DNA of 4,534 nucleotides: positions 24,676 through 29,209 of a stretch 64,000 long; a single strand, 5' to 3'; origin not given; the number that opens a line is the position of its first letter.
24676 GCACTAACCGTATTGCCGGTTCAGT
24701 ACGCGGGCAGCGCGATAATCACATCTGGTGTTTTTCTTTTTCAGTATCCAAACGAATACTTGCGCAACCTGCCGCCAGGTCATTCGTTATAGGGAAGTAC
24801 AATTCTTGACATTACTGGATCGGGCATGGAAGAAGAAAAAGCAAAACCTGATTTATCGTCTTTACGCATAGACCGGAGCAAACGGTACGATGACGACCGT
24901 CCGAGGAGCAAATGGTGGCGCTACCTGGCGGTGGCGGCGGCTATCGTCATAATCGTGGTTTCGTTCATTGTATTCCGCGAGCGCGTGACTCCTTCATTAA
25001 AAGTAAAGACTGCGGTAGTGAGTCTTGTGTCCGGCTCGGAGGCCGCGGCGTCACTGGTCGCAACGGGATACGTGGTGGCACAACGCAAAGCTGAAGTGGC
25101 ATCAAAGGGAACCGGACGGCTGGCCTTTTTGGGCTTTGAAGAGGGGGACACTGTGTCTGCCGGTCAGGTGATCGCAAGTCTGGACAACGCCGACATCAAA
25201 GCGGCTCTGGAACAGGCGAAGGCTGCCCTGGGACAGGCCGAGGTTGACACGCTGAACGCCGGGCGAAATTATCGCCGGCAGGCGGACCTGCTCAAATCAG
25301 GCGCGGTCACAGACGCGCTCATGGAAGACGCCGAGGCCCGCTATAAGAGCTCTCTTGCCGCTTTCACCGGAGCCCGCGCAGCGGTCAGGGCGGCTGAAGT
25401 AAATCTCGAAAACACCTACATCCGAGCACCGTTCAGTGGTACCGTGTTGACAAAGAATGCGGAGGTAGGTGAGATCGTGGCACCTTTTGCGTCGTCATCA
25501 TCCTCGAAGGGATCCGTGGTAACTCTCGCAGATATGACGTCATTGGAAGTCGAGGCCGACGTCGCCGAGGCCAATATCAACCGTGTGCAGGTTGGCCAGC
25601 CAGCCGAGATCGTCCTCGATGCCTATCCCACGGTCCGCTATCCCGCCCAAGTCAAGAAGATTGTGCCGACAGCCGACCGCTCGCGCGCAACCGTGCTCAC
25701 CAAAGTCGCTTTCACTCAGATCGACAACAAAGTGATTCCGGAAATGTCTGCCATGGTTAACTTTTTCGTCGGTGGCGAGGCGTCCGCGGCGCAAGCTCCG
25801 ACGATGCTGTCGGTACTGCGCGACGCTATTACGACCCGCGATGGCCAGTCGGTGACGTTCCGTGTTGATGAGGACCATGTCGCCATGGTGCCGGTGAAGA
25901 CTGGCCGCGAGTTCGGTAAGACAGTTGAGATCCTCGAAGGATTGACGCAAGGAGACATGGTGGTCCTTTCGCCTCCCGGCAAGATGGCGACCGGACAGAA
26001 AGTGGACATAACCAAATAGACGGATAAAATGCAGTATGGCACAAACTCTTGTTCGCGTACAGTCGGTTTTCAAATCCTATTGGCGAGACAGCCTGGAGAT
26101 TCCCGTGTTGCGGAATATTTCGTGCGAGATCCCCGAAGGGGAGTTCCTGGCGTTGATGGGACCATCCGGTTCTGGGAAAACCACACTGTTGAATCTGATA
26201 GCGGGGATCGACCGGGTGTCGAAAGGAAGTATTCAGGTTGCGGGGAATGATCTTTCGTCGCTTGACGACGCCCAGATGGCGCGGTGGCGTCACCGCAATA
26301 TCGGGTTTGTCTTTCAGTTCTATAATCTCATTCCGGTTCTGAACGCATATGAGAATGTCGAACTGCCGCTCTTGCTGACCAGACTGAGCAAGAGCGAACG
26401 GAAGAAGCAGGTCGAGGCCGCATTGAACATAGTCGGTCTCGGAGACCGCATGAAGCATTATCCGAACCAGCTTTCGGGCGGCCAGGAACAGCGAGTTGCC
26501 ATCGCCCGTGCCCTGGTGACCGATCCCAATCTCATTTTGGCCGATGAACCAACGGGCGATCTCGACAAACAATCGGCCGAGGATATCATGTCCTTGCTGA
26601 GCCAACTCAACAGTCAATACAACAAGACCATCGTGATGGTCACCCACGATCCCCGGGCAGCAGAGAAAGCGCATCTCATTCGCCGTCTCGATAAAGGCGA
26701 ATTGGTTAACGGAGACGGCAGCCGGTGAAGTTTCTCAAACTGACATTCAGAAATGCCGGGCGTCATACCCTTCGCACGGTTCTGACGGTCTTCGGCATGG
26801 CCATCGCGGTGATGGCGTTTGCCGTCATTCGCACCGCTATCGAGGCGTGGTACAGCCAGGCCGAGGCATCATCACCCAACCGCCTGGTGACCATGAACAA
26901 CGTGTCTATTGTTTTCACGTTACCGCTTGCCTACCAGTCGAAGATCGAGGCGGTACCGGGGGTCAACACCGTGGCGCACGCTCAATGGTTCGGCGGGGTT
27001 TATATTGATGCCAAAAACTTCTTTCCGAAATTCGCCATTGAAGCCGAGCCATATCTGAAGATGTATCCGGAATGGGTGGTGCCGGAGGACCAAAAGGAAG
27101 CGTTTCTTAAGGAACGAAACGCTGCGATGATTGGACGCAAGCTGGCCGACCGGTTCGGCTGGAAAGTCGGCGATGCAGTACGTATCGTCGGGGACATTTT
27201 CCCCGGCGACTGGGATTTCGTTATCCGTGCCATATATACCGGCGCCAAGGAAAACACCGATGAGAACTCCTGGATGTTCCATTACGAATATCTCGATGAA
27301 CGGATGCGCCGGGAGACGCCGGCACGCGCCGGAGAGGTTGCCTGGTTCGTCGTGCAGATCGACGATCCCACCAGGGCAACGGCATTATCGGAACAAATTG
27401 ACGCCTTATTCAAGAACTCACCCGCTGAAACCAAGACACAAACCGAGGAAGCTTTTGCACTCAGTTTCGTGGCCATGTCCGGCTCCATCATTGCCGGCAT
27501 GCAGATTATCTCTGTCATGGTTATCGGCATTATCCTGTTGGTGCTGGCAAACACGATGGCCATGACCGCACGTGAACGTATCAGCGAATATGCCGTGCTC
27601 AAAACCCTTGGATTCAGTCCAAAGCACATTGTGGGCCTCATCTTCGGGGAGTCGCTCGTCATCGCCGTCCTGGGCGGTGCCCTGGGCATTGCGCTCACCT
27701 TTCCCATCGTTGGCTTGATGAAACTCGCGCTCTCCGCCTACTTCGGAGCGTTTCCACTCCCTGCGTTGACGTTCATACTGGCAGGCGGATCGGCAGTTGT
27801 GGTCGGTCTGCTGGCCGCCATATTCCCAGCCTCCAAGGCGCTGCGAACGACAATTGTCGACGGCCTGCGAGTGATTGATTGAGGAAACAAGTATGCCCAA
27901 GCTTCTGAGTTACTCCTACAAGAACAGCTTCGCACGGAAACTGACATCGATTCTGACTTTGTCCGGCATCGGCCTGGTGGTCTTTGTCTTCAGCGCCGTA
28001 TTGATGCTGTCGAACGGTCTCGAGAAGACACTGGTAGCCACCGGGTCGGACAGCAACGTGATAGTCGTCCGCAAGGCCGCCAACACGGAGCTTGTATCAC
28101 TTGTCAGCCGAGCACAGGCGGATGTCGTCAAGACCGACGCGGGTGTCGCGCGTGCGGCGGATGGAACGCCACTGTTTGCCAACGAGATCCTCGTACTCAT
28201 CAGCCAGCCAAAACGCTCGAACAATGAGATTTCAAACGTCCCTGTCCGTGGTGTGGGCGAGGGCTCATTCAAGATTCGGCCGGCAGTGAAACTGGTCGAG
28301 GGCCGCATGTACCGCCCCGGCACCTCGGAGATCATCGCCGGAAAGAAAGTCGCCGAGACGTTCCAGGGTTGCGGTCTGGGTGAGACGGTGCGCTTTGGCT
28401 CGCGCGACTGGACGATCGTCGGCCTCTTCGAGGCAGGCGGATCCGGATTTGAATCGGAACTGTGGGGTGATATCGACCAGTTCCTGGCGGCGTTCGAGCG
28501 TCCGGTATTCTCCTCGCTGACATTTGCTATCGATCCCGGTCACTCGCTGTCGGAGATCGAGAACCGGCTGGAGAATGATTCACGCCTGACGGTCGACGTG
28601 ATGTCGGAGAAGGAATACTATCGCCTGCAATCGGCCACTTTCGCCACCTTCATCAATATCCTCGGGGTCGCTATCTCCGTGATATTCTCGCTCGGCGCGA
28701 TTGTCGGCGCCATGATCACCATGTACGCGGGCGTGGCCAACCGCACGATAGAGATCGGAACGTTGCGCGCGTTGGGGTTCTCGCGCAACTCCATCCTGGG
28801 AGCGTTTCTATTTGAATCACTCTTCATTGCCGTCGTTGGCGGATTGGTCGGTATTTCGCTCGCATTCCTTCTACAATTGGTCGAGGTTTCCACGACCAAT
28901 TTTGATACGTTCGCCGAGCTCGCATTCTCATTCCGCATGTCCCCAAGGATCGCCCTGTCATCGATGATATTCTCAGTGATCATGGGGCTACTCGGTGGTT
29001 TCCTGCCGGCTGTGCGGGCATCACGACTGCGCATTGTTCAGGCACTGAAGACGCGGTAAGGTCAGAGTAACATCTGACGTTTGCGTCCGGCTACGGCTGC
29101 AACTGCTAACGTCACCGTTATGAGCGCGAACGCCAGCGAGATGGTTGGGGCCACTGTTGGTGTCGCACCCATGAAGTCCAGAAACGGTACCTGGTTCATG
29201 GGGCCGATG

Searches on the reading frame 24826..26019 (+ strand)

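Call 51: search_protein_families(library=pfam, proteins=[window:24826-26019:+], max_evalue=0.001)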
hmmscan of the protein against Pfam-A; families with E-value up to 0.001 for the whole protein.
window:24826-26019:+ (397 aa): 2 families
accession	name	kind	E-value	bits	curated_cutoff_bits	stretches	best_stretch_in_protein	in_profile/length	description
PF16576.10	HlyD_D23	-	2.6e-19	69.8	30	1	77-309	6-214/214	Barrel-sandwich domain of CusB or HlyD membrane-fusion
PF13437.12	HlyD_3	-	4.5e-15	56.7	22.2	1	199-294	2-91/106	HlyD family secretion protein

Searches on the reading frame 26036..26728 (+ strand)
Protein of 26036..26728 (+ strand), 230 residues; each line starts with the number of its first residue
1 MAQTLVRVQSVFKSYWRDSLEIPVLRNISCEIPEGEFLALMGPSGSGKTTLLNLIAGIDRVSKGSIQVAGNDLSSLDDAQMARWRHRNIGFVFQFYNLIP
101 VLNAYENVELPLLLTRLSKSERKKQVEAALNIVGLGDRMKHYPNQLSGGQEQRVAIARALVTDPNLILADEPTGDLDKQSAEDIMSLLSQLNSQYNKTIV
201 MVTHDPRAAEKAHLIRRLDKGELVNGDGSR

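Call 51: search_protein_families(library=pfam, proteins=[window:26036-26728:+], max_evalue=0.001)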
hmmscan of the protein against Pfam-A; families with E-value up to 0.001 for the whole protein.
window:26036-26728:+ (230 aa): 4 families
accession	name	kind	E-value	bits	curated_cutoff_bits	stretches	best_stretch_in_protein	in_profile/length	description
PF00005.33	ABC_tran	-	7.7e-38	130.6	25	1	25-173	1-136/137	ABC transporter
PF02463.25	SMC_N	-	2.1e-05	24.5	40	0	140-215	131-208/220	RecF/RecN/SMC N terminal domain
PF13304.12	AAA_21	-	4.6e-05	24.1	27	0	38-67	2-26/304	AAA domain, putative AbiEii toxin, Type IV TA system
PF03193.22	RsgA_GTPase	-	0.00091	19.5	30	0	35-66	106-137/174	RsgA GTPase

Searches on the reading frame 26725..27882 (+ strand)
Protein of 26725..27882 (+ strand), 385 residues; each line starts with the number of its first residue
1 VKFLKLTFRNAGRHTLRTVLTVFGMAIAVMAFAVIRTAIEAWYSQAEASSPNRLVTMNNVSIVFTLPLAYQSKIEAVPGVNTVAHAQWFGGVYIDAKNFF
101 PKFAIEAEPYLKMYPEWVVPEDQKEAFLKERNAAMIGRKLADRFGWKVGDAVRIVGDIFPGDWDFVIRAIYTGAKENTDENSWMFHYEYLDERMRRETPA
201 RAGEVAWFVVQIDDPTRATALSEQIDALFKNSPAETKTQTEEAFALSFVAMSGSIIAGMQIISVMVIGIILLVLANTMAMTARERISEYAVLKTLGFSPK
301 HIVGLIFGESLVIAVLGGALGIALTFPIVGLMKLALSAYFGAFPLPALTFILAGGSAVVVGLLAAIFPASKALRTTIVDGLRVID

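Call 51: search_protein_families(library=pfam, proteins=[window:26725-27882:+], max_evalue=0.001)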
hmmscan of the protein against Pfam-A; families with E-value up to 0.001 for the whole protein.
window:26725-27882:+ (385 aa): 2 families
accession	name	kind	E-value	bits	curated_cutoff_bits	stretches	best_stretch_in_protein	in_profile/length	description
PF02687.27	FtsX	-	5.8e-17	62.3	25.5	1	261-376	2-119/120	FtsX-like permease C-terminal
PF12704.14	MacB_PCD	-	9.4e-12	46.1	27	1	18-227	1-206/207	MacB-like periplasmic core domain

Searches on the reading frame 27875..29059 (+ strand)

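Call 51: search_protein_families(library=pfam, proteins=[window:27875-29059:+], max_evalue=0.001)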
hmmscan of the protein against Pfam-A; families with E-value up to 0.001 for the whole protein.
window:27875-29059:+ (394 aa): 2 families
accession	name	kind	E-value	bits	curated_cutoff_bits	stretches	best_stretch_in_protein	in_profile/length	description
PF12704.14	MacB_PCD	-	3.8e-18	67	27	1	25-234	1-206/207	MacB-like periplasmic core domain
PF02687.27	FtsX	-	1.8e-14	54.2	25.5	1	266-385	2-118/120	FtsX-like permease C-terminal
